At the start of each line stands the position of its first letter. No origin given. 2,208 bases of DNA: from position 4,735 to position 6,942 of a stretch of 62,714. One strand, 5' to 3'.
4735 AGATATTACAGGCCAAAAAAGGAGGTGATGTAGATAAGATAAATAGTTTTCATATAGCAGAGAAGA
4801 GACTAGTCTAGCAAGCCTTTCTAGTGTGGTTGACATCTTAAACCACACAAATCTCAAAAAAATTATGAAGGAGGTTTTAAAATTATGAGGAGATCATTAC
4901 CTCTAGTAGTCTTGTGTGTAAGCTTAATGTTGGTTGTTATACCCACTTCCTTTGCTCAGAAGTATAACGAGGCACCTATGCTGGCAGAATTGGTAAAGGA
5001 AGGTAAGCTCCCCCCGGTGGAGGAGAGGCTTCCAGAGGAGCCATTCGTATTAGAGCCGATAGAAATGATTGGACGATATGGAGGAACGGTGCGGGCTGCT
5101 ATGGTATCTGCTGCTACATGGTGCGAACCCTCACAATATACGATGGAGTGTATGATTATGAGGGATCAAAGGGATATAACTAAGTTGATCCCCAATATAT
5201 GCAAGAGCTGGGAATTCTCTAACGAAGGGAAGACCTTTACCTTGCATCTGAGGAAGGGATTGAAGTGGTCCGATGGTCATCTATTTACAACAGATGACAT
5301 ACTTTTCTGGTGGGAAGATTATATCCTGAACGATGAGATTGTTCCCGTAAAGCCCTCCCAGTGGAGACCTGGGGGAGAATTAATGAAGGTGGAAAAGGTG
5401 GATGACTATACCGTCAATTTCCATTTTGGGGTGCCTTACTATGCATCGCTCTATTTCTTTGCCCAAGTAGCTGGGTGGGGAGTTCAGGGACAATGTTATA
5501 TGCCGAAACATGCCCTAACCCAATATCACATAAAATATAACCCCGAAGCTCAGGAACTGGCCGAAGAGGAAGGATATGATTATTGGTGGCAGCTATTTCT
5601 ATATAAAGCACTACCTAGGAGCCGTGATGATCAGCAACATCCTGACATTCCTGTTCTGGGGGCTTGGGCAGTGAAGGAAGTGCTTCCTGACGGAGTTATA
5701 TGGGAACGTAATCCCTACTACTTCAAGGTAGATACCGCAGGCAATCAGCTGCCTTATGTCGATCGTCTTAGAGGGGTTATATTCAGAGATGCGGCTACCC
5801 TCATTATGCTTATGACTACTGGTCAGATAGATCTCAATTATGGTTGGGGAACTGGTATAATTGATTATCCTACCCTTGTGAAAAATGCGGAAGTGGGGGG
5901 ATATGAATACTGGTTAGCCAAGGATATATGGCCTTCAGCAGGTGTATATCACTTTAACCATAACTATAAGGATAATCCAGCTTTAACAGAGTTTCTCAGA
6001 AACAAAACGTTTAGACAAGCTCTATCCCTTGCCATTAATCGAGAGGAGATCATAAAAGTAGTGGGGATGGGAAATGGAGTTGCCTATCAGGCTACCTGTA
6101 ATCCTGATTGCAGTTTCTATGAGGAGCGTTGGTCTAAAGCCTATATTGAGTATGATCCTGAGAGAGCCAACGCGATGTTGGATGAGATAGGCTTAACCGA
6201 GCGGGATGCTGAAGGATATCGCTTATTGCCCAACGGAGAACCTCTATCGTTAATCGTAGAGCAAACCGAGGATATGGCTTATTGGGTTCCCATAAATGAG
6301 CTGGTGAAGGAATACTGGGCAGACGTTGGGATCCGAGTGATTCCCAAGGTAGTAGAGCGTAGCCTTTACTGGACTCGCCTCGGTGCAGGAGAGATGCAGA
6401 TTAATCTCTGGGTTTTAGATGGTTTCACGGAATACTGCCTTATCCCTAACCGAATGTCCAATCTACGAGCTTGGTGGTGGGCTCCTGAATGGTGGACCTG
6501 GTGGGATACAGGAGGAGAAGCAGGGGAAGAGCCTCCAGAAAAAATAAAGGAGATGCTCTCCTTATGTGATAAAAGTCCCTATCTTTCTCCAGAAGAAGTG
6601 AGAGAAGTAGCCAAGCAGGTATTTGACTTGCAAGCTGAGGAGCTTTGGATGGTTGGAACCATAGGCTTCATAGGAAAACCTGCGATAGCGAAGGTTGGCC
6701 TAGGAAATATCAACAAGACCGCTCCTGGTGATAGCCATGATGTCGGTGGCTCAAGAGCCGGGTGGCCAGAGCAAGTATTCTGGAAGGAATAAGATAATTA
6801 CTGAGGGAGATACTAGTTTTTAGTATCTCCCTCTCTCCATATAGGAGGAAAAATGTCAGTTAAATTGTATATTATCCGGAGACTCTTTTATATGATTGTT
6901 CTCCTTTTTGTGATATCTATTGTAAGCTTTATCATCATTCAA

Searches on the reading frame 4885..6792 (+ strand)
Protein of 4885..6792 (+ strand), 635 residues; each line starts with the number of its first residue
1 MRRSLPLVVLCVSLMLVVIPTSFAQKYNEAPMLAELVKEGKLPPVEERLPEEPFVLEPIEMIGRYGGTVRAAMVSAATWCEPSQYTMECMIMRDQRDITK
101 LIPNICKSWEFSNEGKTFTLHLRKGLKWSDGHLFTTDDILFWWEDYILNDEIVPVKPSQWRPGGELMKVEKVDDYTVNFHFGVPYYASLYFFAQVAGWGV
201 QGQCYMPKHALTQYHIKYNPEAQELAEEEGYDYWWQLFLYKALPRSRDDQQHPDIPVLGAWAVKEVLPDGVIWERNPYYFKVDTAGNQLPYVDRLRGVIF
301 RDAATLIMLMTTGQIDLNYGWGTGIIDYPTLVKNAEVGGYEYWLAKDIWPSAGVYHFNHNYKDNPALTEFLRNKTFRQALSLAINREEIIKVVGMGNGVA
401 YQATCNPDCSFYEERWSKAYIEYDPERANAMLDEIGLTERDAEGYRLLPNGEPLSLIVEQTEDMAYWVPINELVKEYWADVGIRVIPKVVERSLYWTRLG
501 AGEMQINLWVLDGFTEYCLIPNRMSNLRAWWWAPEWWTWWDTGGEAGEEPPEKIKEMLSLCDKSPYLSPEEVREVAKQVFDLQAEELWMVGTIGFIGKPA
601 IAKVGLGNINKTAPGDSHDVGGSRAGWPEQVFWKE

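Call 85: search_protein_families(library=pfam, proteins=[window:4885-6792:+], max_evalue=0.00001)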
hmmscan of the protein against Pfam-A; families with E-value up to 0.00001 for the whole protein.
window:4885-6792:+ (635 aa): 1 family
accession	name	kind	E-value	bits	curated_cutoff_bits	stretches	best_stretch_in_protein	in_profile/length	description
PF00496.27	SBP_bac_5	-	1.1e-58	199.6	32.4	1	100-509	1-344/368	Bacterial extracellular solute-binding proteins, family 5 Middle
